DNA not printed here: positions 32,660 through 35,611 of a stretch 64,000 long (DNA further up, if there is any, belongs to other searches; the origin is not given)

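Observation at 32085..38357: Atypical Nap-like periplasmic molybdoenzyme module: class-I-type diheme cytochrome, NapA-like, NapG-like, extended NapH-like and a second NapG-like, with no NapB/NapC/NapD/NapF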

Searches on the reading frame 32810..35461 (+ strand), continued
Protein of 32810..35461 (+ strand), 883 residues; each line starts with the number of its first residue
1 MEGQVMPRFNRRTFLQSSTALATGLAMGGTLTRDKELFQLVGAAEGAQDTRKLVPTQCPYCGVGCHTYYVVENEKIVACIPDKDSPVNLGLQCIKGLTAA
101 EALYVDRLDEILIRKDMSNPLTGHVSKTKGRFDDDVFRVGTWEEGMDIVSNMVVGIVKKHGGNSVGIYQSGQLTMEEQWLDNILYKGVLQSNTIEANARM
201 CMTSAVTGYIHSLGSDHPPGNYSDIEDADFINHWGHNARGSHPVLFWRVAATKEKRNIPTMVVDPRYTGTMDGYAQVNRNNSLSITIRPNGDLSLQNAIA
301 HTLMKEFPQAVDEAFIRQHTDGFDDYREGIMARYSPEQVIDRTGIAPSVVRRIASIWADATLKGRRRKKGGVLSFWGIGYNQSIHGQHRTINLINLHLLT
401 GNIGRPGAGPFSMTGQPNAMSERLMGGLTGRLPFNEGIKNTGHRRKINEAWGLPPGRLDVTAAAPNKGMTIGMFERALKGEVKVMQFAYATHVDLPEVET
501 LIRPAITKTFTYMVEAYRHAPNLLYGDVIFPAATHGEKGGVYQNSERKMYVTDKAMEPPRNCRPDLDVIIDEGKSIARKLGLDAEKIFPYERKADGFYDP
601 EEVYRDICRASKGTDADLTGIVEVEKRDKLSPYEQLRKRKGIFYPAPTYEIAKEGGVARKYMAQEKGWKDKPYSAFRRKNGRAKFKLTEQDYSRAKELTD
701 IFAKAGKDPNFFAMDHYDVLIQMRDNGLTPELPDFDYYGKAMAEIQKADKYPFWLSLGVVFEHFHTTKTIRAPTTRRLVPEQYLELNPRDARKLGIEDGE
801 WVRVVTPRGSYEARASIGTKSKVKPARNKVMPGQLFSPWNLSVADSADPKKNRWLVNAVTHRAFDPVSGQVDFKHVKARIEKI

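Call 26: get_annotated_region(hit=H1, flank=6000)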
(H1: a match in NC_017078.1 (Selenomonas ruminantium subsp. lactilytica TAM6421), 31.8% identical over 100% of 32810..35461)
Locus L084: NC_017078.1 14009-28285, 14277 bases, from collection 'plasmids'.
description: Selenomonas ruminantium subsp. lactilytica TAM6421 plasmid pSRC1, complete sequence
organism: Selenomonas ruminantium subsp. lactilytica TAM6421 (NCBI taxid 927704)
taxonomy: Bacteria; Bacillota; Negativicutes; Selenomonadales; Selenomonadaceae; Selenomonas; Selenomonas ruminantium; Selenomonas ruminantium subsp. lactilytica TAM6421
host: -; source: -; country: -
typing (MOB-suite, as given by PLSDB): non-mobilizable
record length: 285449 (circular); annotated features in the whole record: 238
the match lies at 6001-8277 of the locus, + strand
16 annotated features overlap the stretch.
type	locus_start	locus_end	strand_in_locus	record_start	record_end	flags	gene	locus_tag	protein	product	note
CDS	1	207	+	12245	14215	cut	-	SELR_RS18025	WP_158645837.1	ATP-binding protein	-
CDS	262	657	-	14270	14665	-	-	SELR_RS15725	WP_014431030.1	Rrf2 family transcriptional regulator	-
CDS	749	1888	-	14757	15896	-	-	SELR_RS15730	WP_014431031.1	cation diffusion facilitator family transporter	-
CDS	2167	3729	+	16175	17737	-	-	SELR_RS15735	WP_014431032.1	methyl-accepting chemotaxis protein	GO:0007165 - signal transduction [Evidence IEA]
CDS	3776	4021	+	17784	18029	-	-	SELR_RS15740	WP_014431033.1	chaperone NapD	-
CDS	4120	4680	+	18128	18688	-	-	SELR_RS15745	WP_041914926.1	4Fe-4S dicluster domain-containing protein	-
CDS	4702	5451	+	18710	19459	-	-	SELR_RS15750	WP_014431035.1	4Fe-4S binding protein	-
CDS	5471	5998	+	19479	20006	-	-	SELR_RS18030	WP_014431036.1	NapC/NirT family cytochrome c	-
CDS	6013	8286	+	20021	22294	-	-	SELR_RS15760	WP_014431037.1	molybdopterin-dependent oxidoreductase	-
CDS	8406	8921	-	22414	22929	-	-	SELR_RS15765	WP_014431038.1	phosphatase PAP2 family protein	-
CDS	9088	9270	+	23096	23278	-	-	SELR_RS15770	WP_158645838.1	hypothetical protein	-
CDS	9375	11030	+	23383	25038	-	-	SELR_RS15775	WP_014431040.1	FAD-dependent oxidoreductase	-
CDS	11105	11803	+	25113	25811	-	-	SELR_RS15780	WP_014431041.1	DUF5714 domain-containing protein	-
CDS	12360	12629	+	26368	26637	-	-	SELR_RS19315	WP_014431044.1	hypothetical protein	-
CDS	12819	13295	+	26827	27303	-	-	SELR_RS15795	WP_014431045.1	pyridoxamine 5'-phosphate oxidase family protein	-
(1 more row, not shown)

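Call 27: get_annotated_region(hit=H37, flank=400)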
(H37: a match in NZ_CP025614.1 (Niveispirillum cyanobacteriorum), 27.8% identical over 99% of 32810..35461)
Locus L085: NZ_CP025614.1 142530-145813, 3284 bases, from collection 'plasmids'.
description: Niveispirillum cyanobacteriorum strain TH16 plasmid unnamed2, complete sequence
organism: Niveispirillum cyanobacteriorum (NCBI taxid 1612173)
taxonomy: Bacteria; Pseudomonadota; Alphaproteobacteria; Rhodospirillales; Azospirillaceae; Niveispirillum; Niveispirillum cyanobacteriorum
host: -; source: sing cell,cyanobacterial aggregates; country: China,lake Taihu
typing (MOB-suite, as given by PLSDB): non-mobilizable
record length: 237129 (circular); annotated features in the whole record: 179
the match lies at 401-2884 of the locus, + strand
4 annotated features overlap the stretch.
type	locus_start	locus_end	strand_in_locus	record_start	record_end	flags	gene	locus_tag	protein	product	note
CDS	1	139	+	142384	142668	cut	-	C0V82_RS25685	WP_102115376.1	4Fe-4S dicluster domain-containing protein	-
CDS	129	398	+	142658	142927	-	-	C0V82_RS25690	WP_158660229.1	chaperone NapD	-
CDS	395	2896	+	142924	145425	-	napA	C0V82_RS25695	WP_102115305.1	nitrate reductase catalytic subunit NapA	-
CDS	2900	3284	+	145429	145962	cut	-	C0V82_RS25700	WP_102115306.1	nitrate reductase cytochrome c-type subunit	-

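Call 28: get_annotated_region(hit=H22, flank=400)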
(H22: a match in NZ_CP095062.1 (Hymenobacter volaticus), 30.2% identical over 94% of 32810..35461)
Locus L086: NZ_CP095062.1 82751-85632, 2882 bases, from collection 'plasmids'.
description: Hymenobacter volaticus strain 5420 S-77 plasmid unnamed1, complete sequence
organism: Hymenobacter volaticus (NCBI taxid 2932254)
taxonomy: Bacteria; Bacteroidota; Cytophagia; Cytophagales; Hymenobacteraceae; Hymenobacter; Hymenobacter volaticus
host: -; source: single cell,air; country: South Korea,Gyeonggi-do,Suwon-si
typing (MOB-suite, as given by PLSDB): non-mobilizable
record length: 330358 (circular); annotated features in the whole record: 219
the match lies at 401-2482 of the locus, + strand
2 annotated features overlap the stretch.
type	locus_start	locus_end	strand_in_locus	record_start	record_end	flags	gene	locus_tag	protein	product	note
CDS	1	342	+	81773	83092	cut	-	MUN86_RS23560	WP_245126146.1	MFS transporter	GO:0055085 - transmembrane transport [Evidence IEA]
CDS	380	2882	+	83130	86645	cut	-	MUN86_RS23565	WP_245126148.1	nitrate reductase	-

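Call 29: get_annotated_region(hit=H20, flank=400)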
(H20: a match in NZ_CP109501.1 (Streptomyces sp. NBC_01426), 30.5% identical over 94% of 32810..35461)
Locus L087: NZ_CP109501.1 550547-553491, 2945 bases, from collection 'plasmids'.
description: Streptomyces sp. NBC_01426 plasmid unnamed1, complete sequence
organism: Streptomyces sp. NBC_01426 (NCBI taxid 2975866)
taxonomy: Bacteria; Actinomycetota; Actinomycetes; Kitasatosporales; Streptomycetaceae; Streptomyces; Streptomyces sp. NBC 01426
host: -; source: -; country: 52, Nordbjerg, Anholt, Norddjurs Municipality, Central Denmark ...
typing (MOB-suite, as given by PLSDB): non-mobilizable
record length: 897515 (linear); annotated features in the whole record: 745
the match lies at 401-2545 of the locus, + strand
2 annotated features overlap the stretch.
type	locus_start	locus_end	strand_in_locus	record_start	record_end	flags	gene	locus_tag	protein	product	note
CDS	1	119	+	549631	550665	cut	-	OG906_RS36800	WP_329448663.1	aldo/keto reductase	-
CDS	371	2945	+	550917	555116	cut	-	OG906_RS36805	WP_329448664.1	bifunctional nitrate reductase/sulfite reductase flavoprotein subunit alpha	-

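Call 30: get_annotated_region(hit=H14, flank=400)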
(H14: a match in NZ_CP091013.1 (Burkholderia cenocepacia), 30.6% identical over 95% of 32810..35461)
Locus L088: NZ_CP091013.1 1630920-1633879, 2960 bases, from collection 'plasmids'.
description: Burkholderia cenocepacia strain CMCC(B)23006 plasmid unnamed1, complete sequence
organism: Burkholderia cenocepacia (NCBI taxid 95486)
taxonomy: Bacteria; Pseudomonadota; Betaproteobacteria; Burkholderiales; Burkholderiaceae; Burkholderia; Burkholderia cenocepacia
host: -; source: -; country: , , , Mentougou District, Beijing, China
typing (MOB-suite, as given by PLSDB): non-mobilizable
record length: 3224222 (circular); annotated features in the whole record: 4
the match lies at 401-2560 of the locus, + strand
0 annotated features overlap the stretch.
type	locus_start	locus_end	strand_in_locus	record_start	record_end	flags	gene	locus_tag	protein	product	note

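Call 38: search_protein_families(library=pfam, proteins=[L081:14874-16478:+, L022:12106-12729:+, L003:12746-13783:+, L003:13780-14460:+], max_evalue=5)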
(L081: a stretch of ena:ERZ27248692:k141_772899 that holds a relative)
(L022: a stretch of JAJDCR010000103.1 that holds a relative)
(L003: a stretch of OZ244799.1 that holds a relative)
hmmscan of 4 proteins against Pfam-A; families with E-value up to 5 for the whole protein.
L081:14874-16478:+ (534 aa): 4 families
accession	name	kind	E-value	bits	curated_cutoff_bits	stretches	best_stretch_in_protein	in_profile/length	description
PF12801.12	Fer4_5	-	0.00051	20.4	22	2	202-240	2-39/48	4Fe-4S binding domain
PF13746.11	Fer4_18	-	0.012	16.3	27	1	250-301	49-99/114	4Fe-4S dicluster domain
PF14697.11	Fer4_21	-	0.014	16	35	1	284-304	5-26/59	4Fe-4S dicluster domain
PF13534.11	Fer4_17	-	3.4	8.7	22.2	1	286-302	1-17/61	4Fe-4S dicluster domain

L022:12106-12729:+ (207 aa): 1 family
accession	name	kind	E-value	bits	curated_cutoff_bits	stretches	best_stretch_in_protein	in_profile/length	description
PF24584.1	Ig_CYK3_C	-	0.012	16.3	27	1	44-88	6-50/105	CYK3 C-terminal Ig-like domain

L003:12746-13783:+ (345 aa): 11 families
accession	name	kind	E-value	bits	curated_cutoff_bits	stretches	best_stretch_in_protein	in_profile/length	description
PF12801.12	Fer4_5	-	1.3e-14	54.3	22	2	139-175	4-41/48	4Fe-4S binding domain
PF12837.12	Fer4_6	-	2.2e-08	34.1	25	2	281-301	2-22/24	4Fe-4S binding domain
PF00037.32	Fer4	-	3.6e-06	27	21.1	2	313-328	8-23/24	4Fe-4S binding domain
PF12838.12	Fer4_7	-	0.0001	23.2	27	2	313-330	2-19/52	4Fe-4S dicluster domain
PF13484.11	Fer4_16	-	0.0073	17.5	30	1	312-331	1-20/66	4Fe-4S double cluster binding domain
PF25160.1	LdpA_Fe-S-bd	-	0.012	15.8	27.6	2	260-302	9-42/49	LdpA Fe-S cluster-binding domain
PF13187.11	Fer4_9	-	0.013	16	27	3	288-327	2-51/52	4Fe-4S dicluster domain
PF13183.11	Fer4_8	-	0.024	15.6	27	2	312-326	53-67/68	4Fe-4S dicluster domain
PF12800.12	Fer4_4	-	0.072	14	24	1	313-325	4-16/17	4Fe-4S binding domain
PF12798.12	Fer4_3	-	0.075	14.4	27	2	313-327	1-15/15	4Fe-4S binding domain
PF13237.11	Fer4_10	-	1.8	9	25.5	2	281-324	2-53/53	4Fe-4S dicluster domain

L003:13780-14460:+ (226 aa): 15 families
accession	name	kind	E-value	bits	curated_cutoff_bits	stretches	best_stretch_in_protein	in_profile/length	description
PF00037.32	Fer4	-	4.1e-19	68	21.1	4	115-133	6-24/24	4Fe-4S binding domain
PF14697.11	Fer4_21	-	6.1e-18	65.1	35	3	163-210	10-57/59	4Fe-4S dicluster domain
PF12838.12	Fer4_7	-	7.2e-17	62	27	3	117-174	2-51/52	4Fe-4S dicluster domain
PF12837.12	Fer4_6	-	1.5e-14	53.6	25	4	185-205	1-21/24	4Fe-4S binding domain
PF13237.11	Fer4_10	-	2.2e-14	53.5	25.5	3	163-204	11-53/53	4Fe-4S dicluster domain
PF12797.12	Fer4_2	-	6e-12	45.1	24.5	3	186-205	3-22/22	4Fe-4S binding domain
PF13484.11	Fer4_16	-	1.3e-11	45.5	30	4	117-173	2-65/66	4Fe-4S double cluster binding domain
PF13187.11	Fer4_9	-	1.4e-11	44.7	27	4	79-132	1-52/52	4Fe-4S dicluster domain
PF12798.12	Fer4_3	-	9.2e-11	42.1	27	4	117-131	1-15/15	4Fe-4S binding domain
PF25160.1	LdpA_Fe-S-bd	-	1.1e-10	41.6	27.6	3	166-205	8-40/49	LdpA Fe-S cluster-binding domain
PF13534.11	Fer4_17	-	2.4e-07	31.6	22.2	2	114-130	43-59/61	4Fe-4S dicluster domain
PF13183.11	Fer4_8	-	3.6e-07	31.1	27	4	78-130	3-67/68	4Fe-4S dicluster domain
PF12800.12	Fer4_4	-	1.7e-06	28.3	24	3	192-205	3-16/17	4Fe-4S binding domain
PF17179.9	Fer4_22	-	0.0059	17.9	27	1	117-205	2-93/95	4Fe-4S dicluster domain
PF13746.11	Fer4_18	-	2.3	8.9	27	1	114-130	58-74/114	4Fe-4S dicluster domain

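Call 39: search_protein_families(library=ncbifam, proteins=[L081:14874-16478:+, L022:12106-12729:+, L003:12746-13783:+, L081:13360-14874:+], max_evalue=1)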
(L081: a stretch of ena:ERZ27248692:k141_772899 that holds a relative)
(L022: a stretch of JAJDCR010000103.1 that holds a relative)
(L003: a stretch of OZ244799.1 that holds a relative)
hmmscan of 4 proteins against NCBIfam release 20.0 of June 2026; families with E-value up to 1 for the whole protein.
L081:14874-16478:+ (534 aa): 5 families
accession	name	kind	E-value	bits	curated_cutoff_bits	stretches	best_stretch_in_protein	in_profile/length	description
NF007013.0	PRK09477.1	equivalog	8.6e-08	31.6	234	1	207-307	179-279/286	quinol dehydrogenase ferredoxin subunit NapH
TIGR02163.1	napH_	subfamily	9.5e-08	31.9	213.05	1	128-302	72-251/255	NapH/MauN family ferredoxin-type protein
TIGR02745.1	ccoG_rdxA_fixG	equivalog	2e-05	23.7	316.7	1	195-302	154-272/435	cytochrome c oxidase accessory protein CcoG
TIGR02700.1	flavo_MJ0208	hypoth_equivalog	0.12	11.6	251.35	1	222-301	120-193/234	dihydromethanopterin reductase (acceptor)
TIGR03287.1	methan_mark_16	hypoth_equivalog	0.49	8.8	363.95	1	255-313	302-358/391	methanogenesis marker 16 metalloprotein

L022:12106-12729:+ (207 aa): 1 family
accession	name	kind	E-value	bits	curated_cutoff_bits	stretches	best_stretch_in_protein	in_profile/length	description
TIGR01475.1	ubiA_other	subfamily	0.0072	15.8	180.8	1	157-206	18-67/282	UbiA-like polyprenyltransferase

L003:12746-13783:+ (345 aa): 30 families (the best 25 are shown)
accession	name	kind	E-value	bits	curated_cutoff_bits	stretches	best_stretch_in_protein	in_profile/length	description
TIGR02163.1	napH_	subfamily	1.1e-33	116.9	213.05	1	119-330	41-253/255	NapH/MauN family ferredoxin-type protein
NF007013.0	PRK09477.1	equivalog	5.9e-32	110.9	234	1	116-333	61-279/286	quinol dehydrogenase ferredoxin subunit NapH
NF046105.1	TransRegNosR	equivalog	4.6e-09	35.1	1000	1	153-320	494-662/680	transcriptional regulator NosR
NF045874.1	Vhu_polyferre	exception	2.8e-06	26.3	600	1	259-330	37-106/381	F420-non-reducing hydrogenase associated-polyferredoxin VhuB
TIGR02745.1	ccoG_rdxA_fixG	equivalog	0.00018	20.6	316.7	1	138-167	56-85/435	cytochrome c oxidase accessory protein CcoG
NF005504.0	PRK07118.1-3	equivalog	0.0015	18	437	1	288-332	142-192/293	Fe-S cluster domain-containing protein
TIGR04395.1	cutC_activ_rSAM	equivalog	0.0031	16.8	360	1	284-333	52-108/309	choline TMA-lyase-activating enzyme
NF038196.1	ferrodoxin_EFR1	subfamily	0.0033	17.5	75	1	287-330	185-231/242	EFR1 family ferrodoxin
NF005503.0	PRK07118.1-2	equivalog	0.0077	15.5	252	1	288-333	140-189/292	RnfABCDGE type electron transport complex subunit B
NF007205.0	PRK09626.1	equivalog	0.011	15.7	93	1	312-344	55-87/105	2-oxoglutarate-acceptor oxidoreductase subunit OorD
TIGR02494.1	PFLE_PFLC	subfamily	0.011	15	174.35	1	284-333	46-102/293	glycyl-radical enzyme activating protein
NF007382.0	PRK09898.1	equivalog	0.016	14.8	213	1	285-331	153-201/208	ferredoxin-like protein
NF041715.1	arsenate_red_ArrB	equivalog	0.016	14.7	450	1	260-303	65-104/233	arsenate respiratory reductase iron-sulfur subunit ArrB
NF040770.1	hetero_SS_HdrA2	exception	0.021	13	1100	1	285-331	576-626/777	CoB-CoM heterodisulfide reductase HdrA2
TIGR04041.1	activase_YjjW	hypoth_equivalog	0.025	14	250.2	1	294-330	27-60/276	YjjW family glycine radical enzyme activase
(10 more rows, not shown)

L081:13360-14874:+ (504 aa): 21 families
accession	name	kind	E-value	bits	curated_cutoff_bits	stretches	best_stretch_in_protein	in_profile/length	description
TIGR02163.1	napH_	subfamily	2.3e-24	86.3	213.05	1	88-302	38-251/255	NapH/MauN family ferredoxin-type protein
NF007013.0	PRK09477.1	equivalog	3.4e-24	85.4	234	1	2-302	17-274/286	quinol dehydrogenase ferredoxin subunit NapH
NF045992.1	CircClkLdpA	equivalog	0.0014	17.8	450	1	251-309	95-159/360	circadian clock protein LdpA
NF040770.1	hetero_SS_HdrA2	exception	0.0018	16.5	1100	1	255-305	573-626/777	CoB-CoM heterodisulfide reductase HdrA2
TIGR03287.1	methan_mark_16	hypoth_equivalog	0.0042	15.6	363.95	1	248-303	290-348/391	methanogenesis marker 16 metalloprotein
NF040763.1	FeFe_hydrog_A6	exception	0.0096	14.3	765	1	282-308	185-211/571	NADH-dependent [FeFe] hydrogenase, group A6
NF007382.0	PRK09898.1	equivalog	0.013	15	213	1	232-302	131-198/208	ferredoxin-like protein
TIGR00402.1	napF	equivalog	0.017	15.1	102.2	1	285-308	67-90/149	ferredoxin-type protein NapF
TIGR02512.1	FeFe_hydrog_A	subfamily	0.022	13.6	405.95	1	281-308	46-73/375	[FeFe] hydrogenase, group A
NF046105.1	TransRegNosR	equivalog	0.036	12.4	1000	1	215-294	583-662/680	transcriptional regulator NosR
NF007203.0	PRK09624.1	equivalog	0.052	13.8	171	1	237-302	30-98/105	pyuvate ferredoxin oxidoreductase subunit delta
NF045790.1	OxalOxreddelta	equivalog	0.058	12.5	230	1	256-302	257-306/316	oxalate oxidoreductase subunit delta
NF045874.1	Vhu_polyferre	exception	0.067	11.9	600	0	286-303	330-347/381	F420-non-reducing hydrogenase associated-polyferredoxin VhuB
NF040554.1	mini_HHHH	equivalog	0.074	13.3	40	0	310-330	8-28/45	HHHH-motif protein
TIGR02700.1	flavo_MJ0208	hypoth_equivalog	0.22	10.8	251.35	1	257-301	146-193/234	dihydromethanopterin reductase (acceptor)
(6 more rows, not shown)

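Call 43: list_cluster_members(proteins=[P0046, P0050, P0058, P0100, P0079, P0022, P0001, P0003])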
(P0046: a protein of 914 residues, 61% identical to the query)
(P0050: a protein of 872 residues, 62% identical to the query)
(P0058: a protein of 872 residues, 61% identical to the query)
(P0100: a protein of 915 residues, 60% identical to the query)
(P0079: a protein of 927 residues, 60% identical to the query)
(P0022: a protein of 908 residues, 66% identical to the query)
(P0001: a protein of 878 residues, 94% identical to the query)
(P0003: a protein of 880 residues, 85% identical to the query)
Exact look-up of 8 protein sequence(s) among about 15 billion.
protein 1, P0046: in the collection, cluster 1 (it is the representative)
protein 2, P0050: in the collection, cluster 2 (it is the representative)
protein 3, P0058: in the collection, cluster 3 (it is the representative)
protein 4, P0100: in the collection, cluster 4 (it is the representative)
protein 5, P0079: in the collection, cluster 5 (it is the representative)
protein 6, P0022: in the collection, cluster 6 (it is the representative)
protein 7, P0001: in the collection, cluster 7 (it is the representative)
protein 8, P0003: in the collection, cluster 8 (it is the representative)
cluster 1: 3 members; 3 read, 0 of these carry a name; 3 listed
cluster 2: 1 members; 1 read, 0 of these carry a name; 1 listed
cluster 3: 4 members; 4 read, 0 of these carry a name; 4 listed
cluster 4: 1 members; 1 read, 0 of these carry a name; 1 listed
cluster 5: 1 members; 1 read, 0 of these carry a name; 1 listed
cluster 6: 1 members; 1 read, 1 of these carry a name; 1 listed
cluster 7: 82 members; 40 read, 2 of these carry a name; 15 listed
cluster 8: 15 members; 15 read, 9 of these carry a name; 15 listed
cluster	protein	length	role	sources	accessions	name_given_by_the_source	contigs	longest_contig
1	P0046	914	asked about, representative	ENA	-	-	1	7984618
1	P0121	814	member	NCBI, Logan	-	-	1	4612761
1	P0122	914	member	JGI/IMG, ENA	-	-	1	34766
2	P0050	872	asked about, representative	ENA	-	-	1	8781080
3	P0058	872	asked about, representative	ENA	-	-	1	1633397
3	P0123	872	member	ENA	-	-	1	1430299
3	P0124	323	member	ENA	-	-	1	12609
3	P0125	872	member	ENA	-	-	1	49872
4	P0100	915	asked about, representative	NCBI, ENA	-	-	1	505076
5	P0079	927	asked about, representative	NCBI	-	-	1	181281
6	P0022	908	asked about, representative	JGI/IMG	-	anaerobic selenocysteine-containing dehydrogenase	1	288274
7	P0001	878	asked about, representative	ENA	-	-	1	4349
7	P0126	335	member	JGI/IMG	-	nitrate reductase NapA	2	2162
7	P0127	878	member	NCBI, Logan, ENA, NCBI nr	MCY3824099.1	MAG: molybdopterin-dependent oxidoreductase [Nitrospinae bacterium] | molybdopterin-dependent oxidoreductase [Nitrospinota bacterium]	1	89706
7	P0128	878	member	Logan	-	-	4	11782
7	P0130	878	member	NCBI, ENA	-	-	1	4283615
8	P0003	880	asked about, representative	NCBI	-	-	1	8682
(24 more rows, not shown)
